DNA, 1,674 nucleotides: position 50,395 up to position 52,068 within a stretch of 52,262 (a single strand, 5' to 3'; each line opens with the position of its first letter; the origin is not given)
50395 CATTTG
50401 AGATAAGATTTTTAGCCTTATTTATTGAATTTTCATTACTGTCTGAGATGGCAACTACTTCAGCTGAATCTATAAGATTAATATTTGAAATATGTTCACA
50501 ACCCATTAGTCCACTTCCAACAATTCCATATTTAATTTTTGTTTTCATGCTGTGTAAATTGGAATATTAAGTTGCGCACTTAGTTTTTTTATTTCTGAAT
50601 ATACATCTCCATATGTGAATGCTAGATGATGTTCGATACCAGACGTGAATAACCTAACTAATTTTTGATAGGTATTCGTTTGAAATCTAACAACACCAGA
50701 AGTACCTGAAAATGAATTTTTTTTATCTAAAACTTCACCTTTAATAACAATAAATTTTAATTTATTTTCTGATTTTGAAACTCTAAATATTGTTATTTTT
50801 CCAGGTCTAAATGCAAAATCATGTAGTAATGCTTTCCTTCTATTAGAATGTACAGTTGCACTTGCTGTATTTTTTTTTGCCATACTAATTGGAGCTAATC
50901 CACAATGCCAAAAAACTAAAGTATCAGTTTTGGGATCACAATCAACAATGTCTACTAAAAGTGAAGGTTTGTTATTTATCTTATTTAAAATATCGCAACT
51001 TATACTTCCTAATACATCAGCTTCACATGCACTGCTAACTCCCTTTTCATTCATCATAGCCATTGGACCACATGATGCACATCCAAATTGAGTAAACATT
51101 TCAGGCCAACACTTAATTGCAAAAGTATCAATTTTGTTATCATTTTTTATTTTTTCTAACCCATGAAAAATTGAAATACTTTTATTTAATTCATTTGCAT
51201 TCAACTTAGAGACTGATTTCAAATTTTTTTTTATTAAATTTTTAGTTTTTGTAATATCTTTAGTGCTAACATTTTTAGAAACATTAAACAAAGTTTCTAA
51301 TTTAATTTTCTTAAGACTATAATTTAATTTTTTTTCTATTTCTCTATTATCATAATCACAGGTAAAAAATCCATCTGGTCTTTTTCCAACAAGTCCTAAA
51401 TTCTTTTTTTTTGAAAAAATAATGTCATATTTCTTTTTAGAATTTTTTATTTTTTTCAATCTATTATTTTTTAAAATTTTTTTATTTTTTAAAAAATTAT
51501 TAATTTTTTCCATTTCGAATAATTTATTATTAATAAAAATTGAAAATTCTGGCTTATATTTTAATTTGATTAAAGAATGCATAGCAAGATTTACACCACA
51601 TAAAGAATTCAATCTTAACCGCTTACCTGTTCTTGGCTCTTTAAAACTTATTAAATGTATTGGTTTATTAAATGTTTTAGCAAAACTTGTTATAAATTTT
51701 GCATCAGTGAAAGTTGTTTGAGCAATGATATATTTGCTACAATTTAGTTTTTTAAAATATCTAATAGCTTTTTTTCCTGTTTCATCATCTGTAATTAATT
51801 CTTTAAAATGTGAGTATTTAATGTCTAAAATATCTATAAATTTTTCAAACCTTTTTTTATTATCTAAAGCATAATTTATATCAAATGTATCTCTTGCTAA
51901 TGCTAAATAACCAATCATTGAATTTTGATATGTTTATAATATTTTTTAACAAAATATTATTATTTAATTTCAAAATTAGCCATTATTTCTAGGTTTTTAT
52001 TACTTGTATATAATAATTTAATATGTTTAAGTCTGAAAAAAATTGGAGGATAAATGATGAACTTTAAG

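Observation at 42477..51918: Candidate uncharacterised sulfo-sugar catabolic module that would feed Xsc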

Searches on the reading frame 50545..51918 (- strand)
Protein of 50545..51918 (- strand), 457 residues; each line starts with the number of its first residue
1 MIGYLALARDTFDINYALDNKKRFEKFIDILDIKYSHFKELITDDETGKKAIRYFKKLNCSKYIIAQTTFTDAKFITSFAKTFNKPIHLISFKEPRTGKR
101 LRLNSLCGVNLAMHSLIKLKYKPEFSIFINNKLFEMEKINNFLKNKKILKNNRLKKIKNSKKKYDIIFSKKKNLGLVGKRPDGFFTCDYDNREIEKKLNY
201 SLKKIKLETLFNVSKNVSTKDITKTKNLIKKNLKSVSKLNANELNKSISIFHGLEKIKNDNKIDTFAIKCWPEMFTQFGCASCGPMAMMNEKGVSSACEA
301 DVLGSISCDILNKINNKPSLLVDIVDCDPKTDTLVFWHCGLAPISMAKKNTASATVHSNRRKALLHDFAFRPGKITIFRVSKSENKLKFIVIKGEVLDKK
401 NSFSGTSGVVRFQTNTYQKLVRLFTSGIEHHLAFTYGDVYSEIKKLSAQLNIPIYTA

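Call 4: search_protein_families(library=pfam, proteins=[window:50545-51918:-])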
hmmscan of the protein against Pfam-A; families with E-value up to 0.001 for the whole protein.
window:50545-51918:- (457 aa): 1 family
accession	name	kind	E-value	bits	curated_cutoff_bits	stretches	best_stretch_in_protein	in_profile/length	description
PF02952.23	Fucose_iso_C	-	1.6e-09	37.9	29.3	1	371-454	48-139/143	L-fucose isomerase, C-terminal domain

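Call 5: search_protein_families(library=ncbifam, proteins=[window:50545-51918:-], max_evalue=0.00001)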
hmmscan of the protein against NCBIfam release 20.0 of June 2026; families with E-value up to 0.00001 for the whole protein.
window:50545-51918:- (457 aa): 1 family
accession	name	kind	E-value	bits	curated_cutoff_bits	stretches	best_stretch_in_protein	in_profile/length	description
NF048012.1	SlpQosIsomSftI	equivalog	9.9e-85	284.9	700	1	2-453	4-439/443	sulfoquinovose isomerase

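Call 8: search_solved_structures(query=window:50545-51918:-, max_evalue=0.01, show_alignments=1)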
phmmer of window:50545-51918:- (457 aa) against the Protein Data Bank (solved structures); distinct sequences matched with E-value up to 0.01: 0.

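Call 19: find_encoding_contigs(protein=window:50545-51918:-, flank=10000, max_places=8)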
Protein window:50545-51918:- (457 aa): no gene with exactly this product is on record in the collection.

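Call 23: find_related_loci(query=window:50545-51918:-, collection=genome_contigs, flank=10000)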
Query window:50545-51918:- (457 aa) in genome_contigs; peptide patterns used: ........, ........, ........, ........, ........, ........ (x = any residue, [..] = any of these).
123 stretches matched a pattern; 81 encode a relative of the query (tblastn E <= 1e-3); the best 80 are kept; 79 distinct loci.
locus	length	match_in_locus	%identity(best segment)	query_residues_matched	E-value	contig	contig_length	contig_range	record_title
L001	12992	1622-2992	98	1-457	0e+0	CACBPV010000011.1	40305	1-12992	uncultured Alphaproteobacteria bacterium isolate AG-359-G09 genome assembly, contig: AG-359-G09_NODE_11, whole genome sh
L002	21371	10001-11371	98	1-457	0e+0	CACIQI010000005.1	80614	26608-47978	uncultured Alphaproteobacteria bacterium isolate AG-913-M07 genome assembly, contig: AG-913-M07_NODE_5, whole genome sho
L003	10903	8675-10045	98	1-457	0e+0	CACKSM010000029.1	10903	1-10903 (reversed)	uncultured Alphaproteobacteria bacterium isolate AG-457-E22 genome assembly, contig: AG-457-E22_NODE_29, whole genome sh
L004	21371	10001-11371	98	1-457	0e+0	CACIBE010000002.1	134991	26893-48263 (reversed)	uncultured Alphaproteobacteria bacterium isolate AG-912-N10 genome assembly, contig: AG-912-N10_NODE_2, whole genome sho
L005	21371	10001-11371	98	1-457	0e+0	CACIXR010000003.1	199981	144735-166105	uncultured Alphaproteobacteria bacterium isolate AG-914-F14 genome assembly, contig: AG-914-F14_NODE_3, whole genome sho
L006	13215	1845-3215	98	1-457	0e+0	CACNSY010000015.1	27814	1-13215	MAG: uncultured Alphaproteobacteria bacterium isolate AG-893-M20 genome assembly, contig: AG-893-M20_NODE_15, whole geno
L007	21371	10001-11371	98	1-457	0e+0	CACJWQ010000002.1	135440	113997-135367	uncultured Alphaproteobacteria bacterium isolate AG-453-C10 genome assembly, contig: AG-453-C10_NODE_2, whole genome sho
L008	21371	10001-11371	97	1-457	0e+0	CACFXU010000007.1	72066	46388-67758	uncultured Alphaproteobacteria bacterium isolate AG-414-N23 genome assembly, contig: AG-414-N23_NODE_7, whole genome sho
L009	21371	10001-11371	98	1-457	0e+0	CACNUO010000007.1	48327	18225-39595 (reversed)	MAG: uncultured Alphaproteobacteria bacterium isolate AG-893-O09 genome assembly, contig: AG-893-O09_NODE_7, whole genom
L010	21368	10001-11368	98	1-456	0e+0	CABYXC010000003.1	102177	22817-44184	MAG: uncultured Alphaproteobacteria bacterium isolate AG-895-D04 genome assembly, contig: AG-895-D04_NODE_3, whole genom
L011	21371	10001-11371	97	1-457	0e+0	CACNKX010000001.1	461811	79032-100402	MAG: uncultured Alphaproteobacteria bacterium isolate AG-893-E11 genome assembly, contig: AG-893-E11_NODE_1, whole genom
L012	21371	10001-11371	96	1-457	0e+0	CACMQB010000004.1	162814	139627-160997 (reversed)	MAG: uncultured Alphaproteobacteria bacterium isolate AG-891-P20 genome assembly, contig: AG-891-P20_NODE_4, whole genom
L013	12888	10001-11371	96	1-457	0e+0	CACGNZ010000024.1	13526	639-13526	uncultured Alphaproteobacteria bacterium isolate AG-422-N03 genome assembly, contig: AG-422-N03_NODE_24, whole genome sh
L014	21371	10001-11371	95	1-457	0e+0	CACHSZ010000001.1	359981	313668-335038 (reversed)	uncultured Alphaproteobacteria bacterium isolate AG-912-F03 genome assembly, contig: AG-912-F03_NODE_1, whole genome sho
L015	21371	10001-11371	94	1-457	0e+0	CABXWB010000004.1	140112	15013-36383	MAG: uncultured Alphaproteobacteria bacterium isolate AG-325-F23 genome assembly, contig: AG-325-F23_NODE_4, whole genom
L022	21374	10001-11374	59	1-456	2e-171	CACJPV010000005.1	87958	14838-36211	MAG: uncultured Alphaproteobacteria bacterium isolate AG-447-L18 genome assembly, contig: AG-447-L18_NODE_5, whole genom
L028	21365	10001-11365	58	1-457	2e-167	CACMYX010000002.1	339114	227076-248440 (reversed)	MAG: uncultured Alphaproteobacteria bacterium isolate AG-892-I02 genome assembly, contig: AG-892-I02_NODE_2, whole genom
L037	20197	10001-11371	52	1-456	4e-162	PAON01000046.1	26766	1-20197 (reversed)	MAG: Dehalococcoidia bacterium isolate SAT215 112313, whole genome shotgun sequence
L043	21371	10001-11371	52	1-456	5e-159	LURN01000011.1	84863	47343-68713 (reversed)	MAG: Candidatus Thioglobus sp. REDSEA-S12_B1 scaffold11, whole genome shotgun sequence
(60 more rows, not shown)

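Call 28: search_protein_families(library=pfam, proteins=[L011:8585-9865:-, L011:7488-8519:-, L011:6422-7486:-, L011:5409-6533:-, L011:4330-5412:-, L011:3302-4330:-, L011:2271-3290:-, L011:1060-2274:-, L011:297-1067:+], max_evalue=0.00001)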
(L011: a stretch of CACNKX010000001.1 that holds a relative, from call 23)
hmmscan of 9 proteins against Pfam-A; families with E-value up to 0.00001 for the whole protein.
L011:8585-9865:- (426 aa): 1 family
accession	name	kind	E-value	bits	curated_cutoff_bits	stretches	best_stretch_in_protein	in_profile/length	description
PF01547.30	SBP_bac_1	-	6.5e-17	62.9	26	1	50-329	12-305/307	Bacterial extracellular solute-binding protein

L011:7488-8519:- (343 aa): 1 family
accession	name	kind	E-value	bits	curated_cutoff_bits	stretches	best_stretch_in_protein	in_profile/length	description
PF00528.27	BPD_transp_1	-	1.5e-19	70.9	26.4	1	129-334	2-180/184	Binding-protein-dependent transport system inner membrane component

L011:6422-7486:- (354 aa): 1 family
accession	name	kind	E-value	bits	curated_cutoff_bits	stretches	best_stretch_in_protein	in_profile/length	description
PF00528.27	BPD_transp_1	-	3.3e-16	60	26.4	1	178-344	11-178/184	Binding-protein-dependent transport system inner membrane component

L011:5409-6533:- (374 aa): 2 families
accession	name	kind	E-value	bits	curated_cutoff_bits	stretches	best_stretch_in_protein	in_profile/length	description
PF02826.25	2-Hacid_dh_C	-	1.6e-30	106.2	25.1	1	154-330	2-178/178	D-isomer specific 2-hydroxyacid dehydrogenase, NAD binding domain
PF00389.36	2-Hacid_dh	-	2.5e-06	27.6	24.6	1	70-359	21-131/134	D-isomer specific 2-hydroxyacid dehydrogenase, catalytic domain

L011:4330-5412:- (360 aa): 4 families
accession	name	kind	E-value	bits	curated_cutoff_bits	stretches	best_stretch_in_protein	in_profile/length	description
PF00005.33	ABC_tran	-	4.3e-35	121.7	25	1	20-161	2-136/137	ABC transporter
PF08402.16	TOBE_2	-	3.7e-11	43.4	21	1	277-348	1-76/76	TOBE domain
PF17912.7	OB_MalK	-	2.2e-07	32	27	1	235-284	1-53/53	MalK OB fold domain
PF03215.21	Rad17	-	4.1e-06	27.3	23.8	1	24-125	40-140/186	Rad17 P-loop domain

L011:3302-4330:- (342 aa): 3 families
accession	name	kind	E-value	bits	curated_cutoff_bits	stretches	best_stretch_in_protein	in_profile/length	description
PF01408.29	GFO_IDH_MocA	-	2.3e-25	90.1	24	1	7-121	2-116/120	Oxidoreductase family, NAD-binding Rossmann fold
PF22725.1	GFO_IDH_MocA_C3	-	2.7e-19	69.8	27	1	135-256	3-123/124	GFO/IDH/MocA C-terminal domain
PF02894.22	GFO_IDH_MocA_C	-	1.5e-15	58.1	22.9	1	137-336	1-213/218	Oxidoreductase family, C-terminal alpha/beta domain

L011:2271-3290:- (339 aa): 3 families
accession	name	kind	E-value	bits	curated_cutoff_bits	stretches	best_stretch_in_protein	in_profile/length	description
PF22725.1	GFO_IDH_MocA_C3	-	1.2e-17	64.6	27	1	133-261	1-124/124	GFO/IDH/MocA C-terminal domain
PF01408.29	GFO_IDH_MocA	-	8.8e-12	46.2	24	1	44-123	41-119/120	Oxidoreductase family, NAD-binding Rossmann fold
PF02894.22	GFO_IDH_MocA_C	-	9.3e-10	39.1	22.9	1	139-288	3-150/218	Oxidoreductase family, C-terminal alpha/beta domain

L011:1060-2274:- (404 aa): 0 families

L011:297-1067:+ (256 aa): 1 family
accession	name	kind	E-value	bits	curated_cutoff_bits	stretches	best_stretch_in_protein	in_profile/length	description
PF01261.30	AP_endonuc_2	-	4.4e-08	33.6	31.1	1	102-232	98-229/249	Xylose isomerase-like TIM barrel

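Call 29: search_protein_families(library=pfam, proteins=[L043:8874-10004:+, L043:7505-8767:-, L043:6365-7420:-, L043:4935-6368:-, L043:3915-4931:-, L043:2502-3866:-, L043:14331-15830:-, L043:16037-16825:+, L043:16843-17901:+, L043:17903-19888:-], max_evalue=0.00001)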
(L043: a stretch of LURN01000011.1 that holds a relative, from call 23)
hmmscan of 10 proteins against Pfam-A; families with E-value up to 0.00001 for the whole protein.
L043:8874-10004:+ (376 aa): 2 families
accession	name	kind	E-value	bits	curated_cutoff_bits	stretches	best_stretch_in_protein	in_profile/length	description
PF01791.15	DeoC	-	2.3e-27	96.6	23.8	1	60-314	3-228/229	DeoC/LacD family aldolase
PF09863.15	DUF2090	-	7.5e-07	29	27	1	44-320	20-281/310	Uncharacterized protein conserved in bacteria (DUF2090)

L043:7505-8767:- (420 aa): 2 families
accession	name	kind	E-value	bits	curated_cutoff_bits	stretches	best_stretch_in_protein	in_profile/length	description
PF01547.30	SBP_bac_1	-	1.6e-24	87.9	26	1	48-318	17-302/307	Bacterial extracellular solute-binding protein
PF13416.11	SBP_bac_8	-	6.4e-19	69.2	27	1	49-334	7-261/279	Bacterial extracellular solute-binding protein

L043:6365-7420:- (351 aa): 1 family
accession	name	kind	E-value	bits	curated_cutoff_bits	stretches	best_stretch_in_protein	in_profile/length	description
PF00528.27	BPD_transp_1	-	2.7e-17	63.6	26.4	1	143-348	2-182/184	Binding-protein-dependent transport system inner membrane component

L043:4935-6368:- (477 aa): 1 family
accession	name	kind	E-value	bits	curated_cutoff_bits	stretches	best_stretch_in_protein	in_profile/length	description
PF00528.27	BPD_transp_1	-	5.1e-15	56.1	26.4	1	299-469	10-180/184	Binding-protein-dependent transport system inner membrane component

L043:3915-4931:- (338 aa): 2 families
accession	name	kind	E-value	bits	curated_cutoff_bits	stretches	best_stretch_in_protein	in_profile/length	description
PF00005.33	ABC_tran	-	2e-36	126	25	1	20-161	2-136/137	ABC transporter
PF08402.16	TOBE_2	-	2.2e-10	41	21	1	263-331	2-76/76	TOBE domain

L043:2502-3866:- (454 aa): 2 families
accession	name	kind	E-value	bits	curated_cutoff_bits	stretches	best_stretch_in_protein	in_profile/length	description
PF01979.26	Amidohydro_1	-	3.6e-57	194.6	25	1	57-421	1-343/345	Amidohydrolase family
PF07969.17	Amidohydro_3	-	1.9e-11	44.6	29.7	1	217-398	264-454/472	Amidohydrolase family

L043:14331-15830:- (499 aa): 2 families
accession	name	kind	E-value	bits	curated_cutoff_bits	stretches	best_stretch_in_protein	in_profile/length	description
PF00370.27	FGGY_N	-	1.5e-73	247.9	28.8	1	7-253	1-245/245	FGGY family of carbohydrate kinases, N-terminal domain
PF02782.22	FGGY_C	-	2.7e-41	142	27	1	264-452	3-197/198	FGGY family of carbohydrate kinases, C-terminal domain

L043:16037-16825:+ (262 aa): 2 families
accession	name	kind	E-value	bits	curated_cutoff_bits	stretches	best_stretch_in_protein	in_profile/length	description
PF01614.24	IclR_C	-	8.7e-41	139.8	24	1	84-248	8-172/174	Bacterial transcriptional regulator IclR C-terminal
PF09339.16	HTH_IclR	-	1.7e-06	28.1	22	1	10-60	1-51/52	IclR helix-turn-helix domain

L043:16843-17901:+ (352 aa): 2 families
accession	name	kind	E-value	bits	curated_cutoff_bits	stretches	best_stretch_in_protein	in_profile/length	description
PF00005.33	ABC_tran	-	3.2e-35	122.2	25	1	20-161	2-136/137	ABC transporter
PF13304.12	AAA_21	-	4.4e-06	27.4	27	0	33-65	3-27/304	AAA domain, putative AbiEii toxin, Type IV TA system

L043:17903-19888:- (661 aa): 2 families
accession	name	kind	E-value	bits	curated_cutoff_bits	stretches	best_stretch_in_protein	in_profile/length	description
PF02449.21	Glyco_hydro_42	-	6.1e-145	483.7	21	1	36-420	1-375/376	Beta-galactosidase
PF08532.16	Glyco_hydro_42M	-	6.1e-26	91.7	25.8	1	430-616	2-206/207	Beta-galactosidase trimerisation domain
